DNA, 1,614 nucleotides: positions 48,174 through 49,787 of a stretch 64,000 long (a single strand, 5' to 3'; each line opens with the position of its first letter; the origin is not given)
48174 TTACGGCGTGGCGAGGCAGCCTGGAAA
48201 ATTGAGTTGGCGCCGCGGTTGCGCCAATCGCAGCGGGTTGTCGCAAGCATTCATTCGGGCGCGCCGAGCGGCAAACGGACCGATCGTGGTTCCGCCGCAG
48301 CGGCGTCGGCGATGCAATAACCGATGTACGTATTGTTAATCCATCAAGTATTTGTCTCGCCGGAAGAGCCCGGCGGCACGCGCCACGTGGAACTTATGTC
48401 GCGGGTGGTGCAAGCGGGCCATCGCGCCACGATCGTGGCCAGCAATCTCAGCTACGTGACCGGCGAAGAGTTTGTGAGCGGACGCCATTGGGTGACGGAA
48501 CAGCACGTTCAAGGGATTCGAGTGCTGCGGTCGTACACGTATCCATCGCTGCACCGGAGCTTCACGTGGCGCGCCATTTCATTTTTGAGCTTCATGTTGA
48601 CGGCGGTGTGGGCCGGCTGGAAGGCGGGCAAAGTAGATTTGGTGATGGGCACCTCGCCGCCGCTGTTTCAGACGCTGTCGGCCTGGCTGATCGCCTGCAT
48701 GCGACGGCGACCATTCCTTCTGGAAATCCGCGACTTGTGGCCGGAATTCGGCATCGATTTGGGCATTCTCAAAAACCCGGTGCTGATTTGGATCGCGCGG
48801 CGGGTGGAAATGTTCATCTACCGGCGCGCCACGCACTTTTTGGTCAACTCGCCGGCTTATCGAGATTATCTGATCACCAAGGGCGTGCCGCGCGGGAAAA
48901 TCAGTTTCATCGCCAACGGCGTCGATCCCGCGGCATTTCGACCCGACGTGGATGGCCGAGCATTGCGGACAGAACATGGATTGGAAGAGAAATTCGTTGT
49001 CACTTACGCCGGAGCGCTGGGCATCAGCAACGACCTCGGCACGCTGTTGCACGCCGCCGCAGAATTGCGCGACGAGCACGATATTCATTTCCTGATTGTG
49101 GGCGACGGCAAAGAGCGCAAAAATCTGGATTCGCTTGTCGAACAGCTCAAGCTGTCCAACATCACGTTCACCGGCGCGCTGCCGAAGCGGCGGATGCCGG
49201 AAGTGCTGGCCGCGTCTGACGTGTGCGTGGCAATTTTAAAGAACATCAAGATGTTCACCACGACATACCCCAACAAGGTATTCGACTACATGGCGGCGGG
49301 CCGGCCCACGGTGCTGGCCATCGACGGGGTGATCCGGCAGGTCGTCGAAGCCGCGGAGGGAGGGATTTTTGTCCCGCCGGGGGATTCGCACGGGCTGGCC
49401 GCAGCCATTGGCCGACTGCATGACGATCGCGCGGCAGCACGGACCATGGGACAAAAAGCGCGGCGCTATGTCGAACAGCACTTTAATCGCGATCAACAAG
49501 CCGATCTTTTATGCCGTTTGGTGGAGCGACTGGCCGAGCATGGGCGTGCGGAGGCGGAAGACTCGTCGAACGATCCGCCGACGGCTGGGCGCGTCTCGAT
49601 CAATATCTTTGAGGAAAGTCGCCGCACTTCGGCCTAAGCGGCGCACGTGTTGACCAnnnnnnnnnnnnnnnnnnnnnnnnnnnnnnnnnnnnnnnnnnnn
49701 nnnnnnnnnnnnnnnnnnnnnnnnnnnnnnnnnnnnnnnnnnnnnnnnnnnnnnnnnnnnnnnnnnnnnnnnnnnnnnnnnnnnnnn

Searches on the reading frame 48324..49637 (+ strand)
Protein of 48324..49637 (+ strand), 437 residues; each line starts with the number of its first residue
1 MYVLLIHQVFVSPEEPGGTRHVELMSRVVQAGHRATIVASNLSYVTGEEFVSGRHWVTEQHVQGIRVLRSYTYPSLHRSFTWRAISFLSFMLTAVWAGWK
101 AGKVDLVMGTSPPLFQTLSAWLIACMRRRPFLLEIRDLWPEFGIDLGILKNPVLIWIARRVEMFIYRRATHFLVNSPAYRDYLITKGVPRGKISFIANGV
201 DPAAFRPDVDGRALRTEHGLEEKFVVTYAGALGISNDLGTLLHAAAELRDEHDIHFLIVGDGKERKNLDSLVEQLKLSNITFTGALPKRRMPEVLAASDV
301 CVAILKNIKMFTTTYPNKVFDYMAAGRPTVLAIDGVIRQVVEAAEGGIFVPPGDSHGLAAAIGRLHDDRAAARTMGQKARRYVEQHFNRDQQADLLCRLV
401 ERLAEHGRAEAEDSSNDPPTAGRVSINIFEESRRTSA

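Call 41: search_protein_families(library=pfam, proteins=[window:48324-49637:+], max_evalue=0.001)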
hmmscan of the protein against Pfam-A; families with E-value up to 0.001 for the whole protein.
window:48324-49637:+ (437 aa): 5 families
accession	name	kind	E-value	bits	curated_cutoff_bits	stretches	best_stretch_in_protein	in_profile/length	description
PF13692.12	Glyco_trans_1_4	-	4e-24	85.9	27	1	224-368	2-142/142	Glycosyl transferases group 1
PF00534.26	Glycos_transf_1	-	1.3e-21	77.3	26.4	1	215-381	6-171/172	Glycosyl transferases group 1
PF13579.12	Glyco_trans_4_4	-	1.4e-17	65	29.7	1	20-199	6-158/158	Glycosyl transferase 4-like domain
PF13439.12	Glyco_transf_4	-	1.1e-13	52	28.5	1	21-203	7-169/170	Glycosyltransferase Family 4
PF13524.12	Glyco_trans_1_2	-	6.2e-10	39.6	25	1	243-396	7-142/144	Glycosyl transferase-like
